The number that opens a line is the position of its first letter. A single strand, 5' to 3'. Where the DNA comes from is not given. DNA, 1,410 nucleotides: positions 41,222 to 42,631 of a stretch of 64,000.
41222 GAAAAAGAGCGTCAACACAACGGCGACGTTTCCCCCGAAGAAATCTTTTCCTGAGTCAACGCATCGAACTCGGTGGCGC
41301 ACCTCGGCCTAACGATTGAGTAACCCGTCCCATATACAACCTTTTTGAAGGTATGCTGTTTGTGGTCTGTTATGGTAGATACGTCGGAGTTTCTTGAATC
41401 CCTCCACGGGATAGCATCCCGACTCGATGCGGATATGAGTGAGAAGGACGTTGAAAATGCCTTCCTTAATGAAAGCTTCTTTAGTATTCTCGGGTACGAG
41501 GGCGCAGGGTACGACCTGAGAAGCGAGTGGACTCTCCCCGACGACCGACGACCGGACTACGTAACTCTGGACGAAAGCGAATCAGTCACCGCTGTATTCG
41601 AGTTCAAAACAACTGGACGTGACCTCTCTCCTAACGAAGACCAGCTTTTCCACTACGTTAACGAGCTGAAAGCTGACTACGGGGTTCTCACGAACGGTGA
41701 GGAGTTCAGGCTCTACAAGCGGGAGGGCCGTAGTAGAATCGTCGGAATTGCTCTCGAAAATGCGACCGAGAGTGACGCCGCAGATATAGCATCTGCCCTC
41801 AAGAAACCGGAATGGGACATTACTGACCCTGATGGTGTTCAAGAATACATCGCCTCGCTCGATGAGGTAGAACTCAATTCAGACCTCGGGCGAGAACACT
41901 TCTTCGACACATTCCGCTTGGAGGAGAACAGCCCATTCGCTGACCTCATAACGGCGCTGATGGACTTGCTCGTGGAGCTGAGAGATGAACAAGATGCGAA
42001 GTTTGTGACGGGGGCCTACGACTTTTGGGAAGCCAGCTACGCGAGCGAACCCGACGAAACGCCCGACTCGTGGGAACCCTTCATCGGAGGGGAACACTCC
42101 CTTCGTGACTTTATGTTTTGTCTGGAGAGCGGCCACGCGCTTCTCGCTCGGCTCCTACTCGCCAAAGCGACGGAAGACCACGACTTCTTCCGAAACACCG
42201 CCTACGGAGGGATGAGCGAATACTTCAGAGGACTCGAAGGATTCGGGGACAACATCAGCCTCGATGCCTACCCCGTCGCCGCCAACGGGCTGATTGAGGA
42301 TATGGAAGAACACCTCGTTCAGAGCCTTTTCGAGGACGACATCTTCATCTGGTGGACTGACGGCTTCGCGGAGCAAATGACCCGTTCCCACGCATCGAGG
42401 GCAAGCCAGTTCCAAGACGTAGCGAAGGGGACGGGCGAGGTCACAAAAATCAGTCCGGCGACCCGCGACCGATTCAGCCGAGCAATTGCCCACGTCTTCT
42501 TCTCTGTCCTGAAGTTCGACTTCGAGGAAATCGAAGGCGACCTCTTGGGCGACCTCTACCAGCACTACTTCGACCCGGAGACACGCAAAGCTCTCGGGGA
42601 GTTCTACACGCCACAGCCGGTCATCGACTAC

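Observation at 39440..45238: Island of integrase, tRNA-fragment and type IIG restriction-modification fusion inside a lytic-type myovirus genome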

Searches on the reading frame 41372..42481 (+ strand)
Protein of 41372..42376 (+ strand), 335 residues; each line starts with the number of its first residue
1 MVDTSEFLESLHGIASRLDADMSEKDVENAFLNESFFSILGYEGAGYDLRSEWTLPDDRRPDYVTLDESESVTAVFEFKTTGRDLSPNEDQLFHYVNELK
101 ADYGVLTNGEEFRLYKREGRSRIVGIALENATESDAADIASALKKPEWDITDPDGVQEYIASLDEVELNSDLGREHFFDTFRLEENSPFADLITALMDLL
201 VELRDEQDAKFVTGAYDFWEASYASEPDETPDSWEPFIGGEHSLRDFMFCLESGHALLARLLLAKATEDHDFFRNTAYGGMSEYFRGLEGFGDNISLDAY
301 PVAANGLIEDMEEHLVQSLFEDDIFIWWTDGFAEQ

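Call 19: find_homologous_proteins(query=window:41372-42376:+, max_evalue=0.001)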
Query seq(335 aa) (335 aa): 39 proteins with E <= 0.001 among 4792 candidates.
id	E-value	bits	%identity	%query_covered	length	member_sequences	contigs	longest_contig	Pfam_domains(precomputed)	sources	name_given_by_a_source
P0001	1.3e-159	549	73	100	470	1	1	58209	PF04313.21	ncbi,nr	nr:type I restriction enzyme HsdR N-terminal domain-containing protein [Halalkalicoccus subterraneus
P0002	8.4e-159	546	72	100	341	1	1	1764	PF04313.21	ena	-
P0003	1.9e-154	532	73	97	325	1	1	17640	PF04313.21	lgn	-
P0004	7.9e-152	523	69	100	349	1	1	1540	PF04313.21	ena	-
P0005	3.3e-148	512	69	100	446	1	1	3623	PF04313.21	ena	-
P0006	4.0e-143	495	68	97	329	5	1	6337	-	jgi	jgi:hypothetical protein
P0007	9.9e-137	474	63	100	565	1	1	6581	PF04313.21,PF02384.23,PF20473.5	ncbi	-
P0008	3.9e-136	472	63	100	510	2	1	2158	PF02384.23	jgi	-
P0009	6.4e-136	471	62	100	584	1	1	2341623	PF02384.23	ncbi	ncbi:MAG: type I restriction-modification system methyltransferase subunit, partial [Halonotius sp. 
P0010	1.3e-128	447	64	95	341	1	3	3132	PF04313.21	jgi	jgi:hypothetical protein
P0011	1.7e-126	440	65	92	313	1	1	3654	-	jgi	jgi:hypothetical protein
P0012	2.5e-124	433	58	100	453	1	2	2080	PF02384.23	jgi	-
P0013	1.5e-116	407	59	96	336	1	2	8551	-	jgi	jgi:hypothetical protein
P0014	6.8e-116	405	73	74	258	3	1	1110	PF04313.21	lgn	-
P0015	1.9e-112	394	65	79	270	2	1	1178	PF04313.21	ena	-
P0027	5.4e-76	274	59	65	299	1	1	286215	-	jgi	-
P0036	2.6e-45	173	52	49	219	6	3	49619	-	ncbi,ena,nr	ncbi:hypothetical protein BRC77_06025 [Halobacteriales archaeon QH_8_64_26]|nr:MAG: hypothetical pro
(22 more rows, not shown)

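Call 39: predict_structure(alignment_id=A2)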
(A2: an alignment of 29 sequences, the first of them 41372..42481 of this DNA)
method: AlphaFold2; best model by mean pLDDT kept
length: 370 residues; sequences in the alignment: 29
mean_pLDDT: 61.9   pTM: 0.47
mean pLDDT of the five models: 61.9, 60.0, 59.5, 59.5, 56.0
residues with pLDDT >= 90: 92; 70-90: 40; 50-70: 77; < 50: 161
segments of 3 or more residues with pLDDT < 50: 150-153, 164-257, 291-305, 315-332, 334-336, 350-370
pLDDT, mean of each block of 10 residues (from residue 1): 89 92 92 91 70 67 81 91 94 89 95 93 94 95 77 52 43 37 43 47 37 32 36 38 40 48 54 64 60 45 51 48 37 49 50 39 32
secondary structure, 60 per line:
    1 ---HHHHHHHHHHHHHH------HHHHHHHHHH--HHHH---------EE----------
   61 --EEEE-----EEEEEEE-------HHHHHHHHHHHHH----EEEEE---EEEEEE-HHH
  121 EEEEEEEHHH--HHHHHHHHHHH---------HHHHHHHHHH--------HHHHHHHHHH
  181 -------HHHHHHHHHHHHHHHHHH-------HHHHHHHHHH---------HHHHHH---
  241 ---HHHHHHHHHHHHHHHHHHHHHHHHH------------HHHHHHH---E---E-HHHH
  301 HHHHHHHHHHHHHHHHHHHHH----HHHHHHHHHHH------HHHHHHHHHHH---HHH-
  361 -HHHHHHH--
elements in order: H4-17 H24-33 H36-39 E63-66 E72-78 H86-98 E103-107 E111-116 E121-127 H133-143 H153-162 H171-180 H188-205 H213-222 H232-237 H244-268 H281-287 H297-321 H326-336 H343-353 H362-368

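Call 44: fold_search(model_id=the predicted structure, library=pdb)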
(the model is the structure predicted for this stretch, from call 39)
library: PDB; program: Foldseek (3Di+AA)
matches with E <= 10: 443; with E <= 0.001: 7
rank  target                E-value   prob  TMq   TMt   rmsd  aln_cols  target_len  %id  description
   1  7lvv_B                9.8e-06  1.00  0.29  0.13  16.1       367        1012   15  cryoEM structure DrdV-DNA complex (released 2021-03-17)
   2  7lo5_B                3.8e-05  1.00  0.29  0.14  16.1       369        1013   15  cryoEM structure DrdV-DNA complex (released 2021-03-17)
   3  7lo5_C                5.5e-05  1.00  0.28  0.12  15.8       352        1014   16  cryoEM structure DrdV-DNA complex (released 2021-03-17)
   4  7lo5_A                1.4e-04  1.00  0.30  0.13  17.3       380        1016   15  cryoEM structure DrdV-DNA complex (released 2021-03-17)
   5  7lvv_A                3.0e-04  1.00  0.31  0.14  15.0       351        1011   15  cryoEM structure DrdV-DNA complex (released 2021-03-17)
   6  7lo5_D                3.1e-04  1.00  0.30  0.13  17.9       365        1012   16  cryoEM structure DrdV-DNA complex (released 2021-03-17)
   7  7lvv_C                7.0e-04  1.00  0.28  0.62   4.7       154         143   17  cryoEM structure DrdV-DNA complex (released 2021-03-17)
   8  7lvv_D                2.0e-03  1.00  0.26  0.56   4.8       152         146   19  cryoEM structure DrdV-DNA complex (released 2021-03-17)
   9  3s1s                  1.1e-02  1.00  0.24  0.11   5.8       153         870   20  Characterization and crystal structure of the type IIG restriction endonuclease BpuSI (released 2011-07-13)
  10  3h1t                  1.7e-02  1.00  0.26  0.19   5.3       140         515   15  The fragment structure of a putative HsdR subunit of a type I restriction enzyme from Vibrio vulnificus YJ016 (released 2009-10-20)
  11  3ijm_B                1.7e-02  1.00  0.22  0.49   5.7       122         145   14  The structure of a restriction endonuclease-like fold superfamily protein from Spirosoma linguale. (released 2009-09-22)
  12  4r5q                  2.9e-02  0.99  0.19  0.32  12.0       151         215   15  Crystal structure and nuclease activity of the CRISPR-associated Cas4 protein Pcal_0546 from Pyrobaculum calidifontis co (released 2014-09-17)
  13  4be7_B                3.6e-02  0.30  0.13  0.07  16.1       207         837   12  MUTANT (K220R) OF THE HSDR SUBUNIT OF THE ECOR124I RESTRICTION ENZYME IN COMPLEX WITH ATP (released 2014-03-26)
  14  8a4a_A                4.5e-02  0.80  0.19  0.30   9.8       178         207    9  Structure of human Rep15 in complex with bovine Rab3C. (released 2022-08-10)
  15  4ic1_D                5.9e-02  0.60  0.15  0.25  15.0       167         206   16  Crystal structure of SSO0001 (released 2013-01-16)
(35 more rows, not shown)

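Call 59: find_encoding_contigs(protein=P0036, flank=6000, max_places=2)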
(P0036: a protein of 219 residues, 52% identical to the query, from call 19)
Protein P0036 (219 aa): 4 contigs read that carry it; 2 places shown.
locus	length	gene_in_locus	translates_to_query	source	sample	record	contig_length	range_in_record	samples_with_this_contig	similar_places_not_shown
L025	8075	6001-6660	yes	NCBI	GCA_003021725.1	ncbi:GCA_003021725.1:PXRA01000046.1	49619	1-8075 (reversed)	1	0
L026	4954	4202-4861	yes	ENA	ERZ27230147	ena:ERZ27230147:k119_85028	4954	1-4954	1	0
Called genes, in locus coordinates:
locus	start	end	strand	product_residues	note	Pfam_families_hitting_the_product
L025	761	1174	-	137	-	-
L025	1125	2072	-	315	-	PF00106:adh_short, PF08659:KR (weak), PF13561:adh_short_C2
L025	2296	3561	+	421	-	PF21360:PylC-like_N (weak), PF02655:ATP-grasp_3 (weak), PF15632:ATPgrasp_Ter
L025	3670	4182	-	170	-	-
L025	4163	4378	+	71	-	-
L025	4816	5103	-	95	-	-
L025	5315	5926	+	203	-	PF17932:TetR_C_24 (faint), PF00440:TetR_N (weak), PF13977:TetR_C_6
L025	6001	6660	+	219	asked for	-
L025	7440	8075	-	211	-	?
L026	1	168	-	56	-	?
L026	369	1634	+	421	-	PF21360:PylC-like_N (weak), PF02655:ATP-grasp_3 (weak), PF15632:ATPgrasp_Ter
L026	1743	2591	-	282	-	-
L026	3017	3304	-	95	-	-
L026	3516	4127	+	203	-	PF00440:TetR_N (weak), PF13977:TetR_C_6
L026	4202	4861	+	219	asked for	-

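Call 60: find_encoding_contigs(protein=P0027, flank=6000, max_places=1)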
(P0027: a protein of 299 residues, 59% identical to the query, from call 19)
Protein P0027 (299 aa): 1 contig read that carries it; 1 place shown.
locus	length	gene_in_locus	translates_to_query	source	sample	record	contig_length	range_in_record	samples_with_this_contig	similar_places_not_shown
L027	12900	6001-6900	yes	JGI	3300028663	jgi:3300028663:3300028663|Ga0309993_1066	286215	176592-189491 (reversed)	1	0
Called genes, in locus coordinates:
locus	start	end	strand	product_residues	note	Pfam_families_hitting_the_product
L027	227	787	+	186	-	PF01467:CTP_transf_like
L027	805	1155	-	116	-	PF00382:TFIIB (weak)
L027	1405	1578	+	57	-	-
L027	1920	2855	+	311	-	PF00589:Phage_integrase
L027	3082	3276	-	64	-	-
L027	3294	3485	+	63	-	-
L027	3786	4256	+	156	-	-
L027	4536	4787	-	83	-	-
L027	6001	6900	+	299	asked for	-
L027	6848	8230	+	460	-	PF02384:N6_Mtase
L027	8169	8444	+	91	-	PF07669:Eco57I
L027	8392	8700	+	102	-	-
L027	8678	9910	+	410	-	PF12950:TaqI_C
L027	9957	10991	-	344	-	-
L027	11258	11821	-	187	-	PF26438:DUF8108_N (weak), PF09851:SHOCT (weak)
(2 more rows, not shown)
